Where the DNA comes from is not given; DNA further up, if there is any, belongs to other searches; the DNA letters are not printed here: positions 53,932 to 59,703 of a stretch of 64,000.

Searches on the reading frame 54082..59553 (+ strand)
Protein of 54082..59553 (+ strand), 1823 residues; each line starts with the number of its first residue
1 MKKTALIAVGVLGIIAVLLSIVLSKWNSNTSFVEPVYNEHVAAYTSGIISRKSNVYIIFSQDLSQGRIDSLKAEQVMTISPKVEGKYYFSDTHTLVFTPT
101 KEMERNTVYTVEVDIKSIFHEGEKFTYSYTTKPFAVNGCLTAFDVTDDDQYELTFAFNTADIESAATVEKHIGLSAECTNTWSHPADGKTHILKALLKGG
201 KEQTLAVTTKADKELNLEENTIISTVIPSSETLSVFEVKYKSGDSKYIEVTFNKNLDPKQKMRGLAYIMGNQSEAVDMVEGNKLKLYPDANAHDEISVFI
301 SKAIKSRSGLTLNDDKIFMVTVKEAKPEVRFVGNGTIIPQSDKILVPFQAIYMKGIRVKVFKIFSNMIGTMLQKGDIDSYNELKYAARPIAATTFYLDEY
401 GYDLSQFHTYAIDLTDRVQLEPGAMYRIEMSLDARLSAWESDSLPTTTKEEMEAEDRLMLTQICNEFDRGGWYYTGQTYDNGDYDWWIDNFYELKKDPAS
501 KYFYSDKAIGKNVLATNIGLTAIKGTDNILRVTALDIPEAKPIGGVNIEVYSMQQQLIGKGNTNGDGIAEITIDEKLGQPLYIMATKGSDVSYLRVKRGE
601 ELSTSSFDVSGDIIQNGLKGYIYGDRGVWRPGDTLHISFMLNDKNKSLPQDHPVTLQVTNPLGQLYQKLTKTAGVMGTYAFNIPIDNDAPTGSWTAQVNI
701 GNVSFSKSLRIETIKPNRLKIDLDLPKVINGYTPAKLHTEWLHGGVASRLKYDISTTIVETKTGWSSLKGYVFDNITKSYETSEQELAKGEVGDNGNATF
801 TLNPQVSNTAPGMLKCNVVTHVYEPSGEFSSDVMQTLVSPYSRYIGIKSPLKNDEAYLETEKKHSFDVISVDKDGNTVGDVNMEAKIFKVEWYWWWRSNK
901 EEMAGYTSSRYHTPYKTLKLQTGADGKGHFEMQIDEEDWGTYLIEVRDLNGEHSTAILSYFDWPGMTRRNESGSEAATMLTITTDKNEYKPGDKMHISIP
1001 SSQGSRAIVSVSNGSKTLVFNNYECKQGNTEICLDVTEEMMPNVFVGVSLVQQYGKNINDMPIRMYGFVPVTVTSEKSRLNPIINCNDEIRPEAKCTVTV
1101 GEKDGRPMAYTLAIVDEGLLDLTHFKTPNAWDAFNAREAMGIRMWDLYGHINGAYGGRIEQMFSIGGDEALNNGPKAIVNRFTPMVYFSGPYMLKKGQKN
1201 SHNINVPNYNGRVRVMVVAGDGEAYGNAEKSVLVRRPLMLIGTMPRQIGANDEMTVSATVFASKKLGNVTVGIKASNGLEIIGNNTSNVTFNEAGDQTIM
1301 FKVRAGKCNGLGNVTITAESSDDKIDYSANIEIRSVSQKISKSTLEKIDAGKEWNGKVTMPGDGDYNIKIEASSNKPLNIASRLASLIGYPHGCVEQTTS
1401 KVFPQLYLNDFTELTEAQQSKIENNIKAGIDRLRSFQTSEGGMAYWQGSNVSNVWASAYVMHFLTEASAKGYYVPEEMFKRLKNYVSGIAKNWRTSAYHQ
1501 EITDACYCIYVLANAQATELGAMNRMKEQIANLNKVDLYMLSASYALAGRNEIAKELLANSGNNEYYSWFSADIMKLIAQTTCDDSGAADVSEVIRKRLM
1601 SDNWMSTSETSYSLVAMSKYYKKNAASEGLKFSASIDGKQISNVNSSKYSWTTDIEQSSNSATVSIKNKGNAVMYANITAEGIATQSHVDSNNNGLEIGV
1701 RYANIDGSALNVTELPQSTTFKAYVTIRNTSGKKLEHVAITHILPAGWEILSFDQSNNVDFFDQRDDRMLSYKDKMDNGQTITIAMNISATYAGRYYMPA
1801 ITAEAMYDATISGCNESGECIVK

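Call 5: search_protein_families(library=pfam, proteins=[window:54082-59553:+])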
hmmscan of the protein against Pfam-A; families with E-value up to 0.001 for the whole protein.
window:54082-59553:+ (1823 aa): 9 families
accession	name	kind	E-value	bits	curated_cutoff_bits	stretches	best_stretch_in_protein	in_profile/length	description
PF17962.7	bMG6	-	3.1e-22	79.3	23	1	846-963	1-112/112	Bacterial macroglobulin domain 6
PF01835.25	MG2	-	2.3e-21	76.4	32.8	1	619-710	1-95/96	MG2 domain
PF11974.14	bMG3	-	7.1e-20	71.3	34.9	1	515-612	1-101/103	Bacterial alpha-2-macroglobulin MG3 domain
PF07703.20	A2M_BRD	-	9.8e-20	71.7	22.7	1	980-1122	1-140/140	Alpha-2-macroglobulin bait region domain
PF07678.20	TED_complement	-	2.7e-10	40.3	22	1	1381-1479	16-116/312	A-macroglobulin TED domain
PF17973.7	bMG10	-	4.6e-10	40.2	26.2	1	1724-1808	31-129/131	Bacterial Alpha-2-macroglobulin MG10 domain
PF17972.7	bMG5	-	3e-09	37.8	26.5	1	718-827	2-114/127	Bacterial Alpha-2-macroglobulin MG5 domain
PF00207.28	A2M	-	4.3e-07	30.1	21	1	1196-1264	12-82/92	Alpha-2-macroglobulin family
PF13205.12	Big_5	-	0.0008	20.5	23.6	0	50-131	20-105/105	Bacterial Ig-like domain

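Call 69: search_protein_families(library=ncbifam, proteins=[window:54082-59553:+], max_evalue=0.00001)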
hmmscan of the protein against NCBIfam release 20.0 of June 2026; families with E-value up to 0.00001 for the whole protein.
window:54082-59553:+ (1823 aa): 0 families
